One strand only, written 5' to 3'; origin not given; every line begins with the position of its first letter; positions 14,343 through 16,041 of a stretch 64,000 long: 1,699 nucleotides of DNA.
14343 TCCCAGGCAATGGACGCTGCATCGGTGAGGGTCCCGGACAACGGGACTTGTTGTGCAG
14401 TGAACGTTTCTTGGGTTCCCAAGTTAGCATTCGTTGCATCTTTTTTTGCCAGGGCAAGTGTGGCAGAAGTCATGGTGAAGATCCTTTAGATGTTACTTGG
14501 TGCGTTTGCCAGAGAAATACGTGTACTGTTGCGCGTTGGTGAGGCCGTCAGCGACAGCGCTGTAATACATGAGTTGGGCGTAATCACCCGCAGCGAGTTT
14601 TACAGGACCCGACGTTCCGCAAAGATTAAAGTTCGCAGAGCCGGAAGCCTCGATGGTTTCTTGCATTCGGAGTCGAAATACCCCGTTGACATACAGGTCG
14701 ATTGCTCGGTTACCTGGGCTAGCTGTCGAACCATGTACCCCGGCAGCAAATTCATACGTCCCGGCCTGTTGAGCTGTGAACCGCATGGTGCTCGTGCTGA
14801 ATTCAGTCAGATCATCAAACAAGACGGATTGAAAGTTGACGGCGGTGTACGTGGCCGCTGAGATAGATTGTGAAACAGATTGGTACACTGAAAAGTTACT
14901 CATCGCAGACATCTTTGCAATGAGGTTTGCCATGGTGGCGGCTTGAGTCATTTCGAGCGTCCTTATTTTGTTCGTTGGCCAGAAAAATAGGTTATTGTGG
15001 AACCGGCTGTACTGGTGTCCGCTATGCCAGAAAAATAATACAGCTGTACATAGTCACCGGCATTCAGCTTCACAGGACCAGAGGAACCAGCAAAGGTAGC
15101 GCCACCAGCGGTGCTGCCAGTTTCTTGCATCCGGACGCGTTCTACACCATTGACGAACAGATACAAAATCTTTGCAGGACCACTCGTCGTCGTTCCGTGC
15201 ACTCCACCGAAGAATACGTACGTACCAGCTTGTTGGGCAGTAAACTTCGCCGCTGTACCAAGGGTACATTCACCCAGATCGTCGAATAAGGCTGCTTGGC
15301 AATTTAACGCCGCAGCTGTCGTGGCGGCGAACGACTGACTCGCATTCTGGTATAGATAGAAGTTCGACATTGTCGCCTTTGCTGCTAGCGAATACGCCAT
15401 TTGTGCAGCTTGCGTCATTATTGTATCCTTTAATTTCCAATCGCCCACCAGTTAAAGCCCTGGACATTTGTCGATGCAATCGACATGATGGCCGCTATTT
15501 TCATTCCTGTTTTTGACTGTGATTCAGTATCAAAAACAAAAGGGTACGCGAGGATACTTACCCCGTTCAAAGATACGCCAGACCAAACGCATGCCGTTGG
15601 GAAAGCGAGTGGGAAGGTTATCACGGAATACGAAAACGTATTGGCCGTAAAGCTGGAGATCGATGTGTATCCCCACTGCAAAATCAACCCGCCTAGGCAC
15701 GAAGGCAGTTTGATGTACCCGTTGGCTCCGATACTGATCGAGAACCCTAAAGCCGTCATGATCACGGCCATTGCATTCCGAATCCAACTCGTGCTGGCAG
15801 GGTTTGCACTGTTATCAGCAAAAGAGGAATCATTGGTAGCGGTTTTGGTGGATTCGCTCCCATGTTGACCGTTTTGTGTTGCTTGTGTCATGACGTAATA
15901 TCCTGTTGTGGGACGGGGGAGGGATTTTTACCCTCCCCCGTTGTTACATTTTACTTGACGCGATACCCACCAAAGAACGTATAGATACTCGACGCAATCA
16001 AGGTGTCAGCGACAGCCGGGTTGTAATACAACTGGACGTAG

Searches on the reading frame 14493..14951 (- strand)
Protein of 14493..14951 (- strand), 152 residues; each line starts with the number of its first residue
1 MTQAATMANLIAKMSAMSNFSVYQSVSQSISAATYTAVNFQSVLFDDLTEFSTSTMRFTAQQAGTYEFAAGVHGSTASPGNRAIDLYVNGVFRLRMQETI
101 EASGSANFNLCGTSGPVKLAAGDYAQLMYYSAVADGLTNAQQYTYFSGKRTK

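Call 15: search_protein_families(library=phrogs, proteins=[window:14493-14951:-], max_evalue=0.00001)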
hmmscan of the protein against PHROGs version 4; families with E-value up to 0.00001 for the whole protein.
window:14493-14951:- (152 aa): 3 families
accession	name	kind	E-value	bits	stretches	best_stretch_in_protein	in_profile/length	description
phrog_15750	-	unknown function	5.2e-09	37.4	1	10-148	23-164/168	-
phrog_13989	-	head and packaging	4.8e-08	33.1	1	8-130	448-571/597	virion structural protein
phrog_746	-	tail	4.9e-06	26.2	1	15-150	716-850/852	minor tail protein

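Call 62: search_protein_families(library=pfam, proteins=[window:14493-14951:-], max_evalue=0.01)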
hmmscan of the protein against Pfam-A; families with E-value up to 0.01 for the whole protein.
window:14493-14951:- (152 aa): 1 family
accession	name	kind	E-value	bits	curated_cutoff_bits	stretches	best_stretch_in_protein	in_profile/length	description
PF00386.27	C1q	-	1.6e-06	28.8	23.7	1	20-148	2-124/127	C1q domain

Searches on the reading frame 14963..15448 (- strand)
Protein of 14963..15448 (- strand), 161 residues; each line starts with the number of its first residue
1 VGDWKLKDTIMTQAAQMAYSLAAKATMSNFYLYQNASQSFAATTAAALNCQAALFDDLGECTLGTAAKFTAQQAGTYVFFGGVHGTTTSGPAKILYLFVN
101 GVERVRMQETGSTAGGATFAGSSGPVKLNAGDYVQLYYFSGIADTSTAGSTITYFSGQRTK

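Call 15: search_protein_families(library=phrogs, proteins=[window:14963-15448:-], max_evalue=0.00001)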
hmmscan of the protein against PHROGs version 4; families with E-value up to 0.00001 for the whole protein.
window:14963-15448:- (161 aa): 1 family
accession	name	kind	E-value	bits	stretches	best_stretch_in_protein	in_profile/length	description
phrog_737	-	tail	1.9e-06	27.7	1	29-159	444-581/583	minor tail protein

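Call 62: search_protein_families(library=pfam, proteins=[window:14963-15448:-], max_evalue=0.01)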
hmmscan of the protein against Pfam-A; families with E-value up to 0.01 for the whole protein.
window:14963-15448:- (161 aa): 1 family
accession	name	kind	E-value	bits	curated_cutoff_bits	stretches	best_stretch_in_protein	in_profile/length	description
PF00386.27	C1q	-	0.0035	18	23.7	1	67-157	37-124/127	C1q domain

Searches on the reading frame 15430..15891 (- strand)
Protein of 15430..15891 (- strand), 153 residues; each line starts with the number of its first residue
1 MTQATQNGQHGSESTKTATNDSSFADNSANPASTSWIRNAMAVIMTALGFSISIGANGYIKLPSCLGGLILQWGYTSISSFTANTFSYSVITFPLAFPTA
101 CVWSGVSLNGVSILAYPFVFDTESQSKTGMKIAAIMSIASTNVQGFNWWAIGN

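Call 15: search_protein_families(library=phrogs, proteins=[window:15430-15891:-], max_evalue=0.00001)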
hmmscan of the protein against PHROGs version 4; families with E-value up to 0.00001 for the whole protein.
window:15430-15891:- (153 aa): 4 families
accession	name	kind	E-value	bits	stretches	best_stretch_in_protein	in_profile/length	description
phrog_1396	-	tail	1e-12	49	1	17-152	221-340/504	tail fiber protein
phrog_2557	-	head and packaging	2.8e-12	47.1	1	37-153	436-533/534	virion structural protein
phrog_4209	-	tail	5e-11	43.3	1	5-152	259-405/406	tail fiber protein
phrog_33377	-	unknown function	2.6e-06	27.1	1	47-152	341-455/456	-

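Call 62: search_protein_families(library=pfam, proteins=[window:15430-15891:-], max_evalue=0.01)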
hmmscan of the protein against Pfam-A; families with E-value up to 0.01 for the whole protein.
window:15430-15891:- (153 aa): 1 family
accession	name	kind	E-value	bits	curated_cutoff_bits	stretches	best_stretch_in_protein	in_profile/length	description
PF21882.2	Gp53-like_C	-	2.5e-12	47.6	24.9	1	67-153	4-84/84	Putative tail fiber protein gp53-like, C-terminal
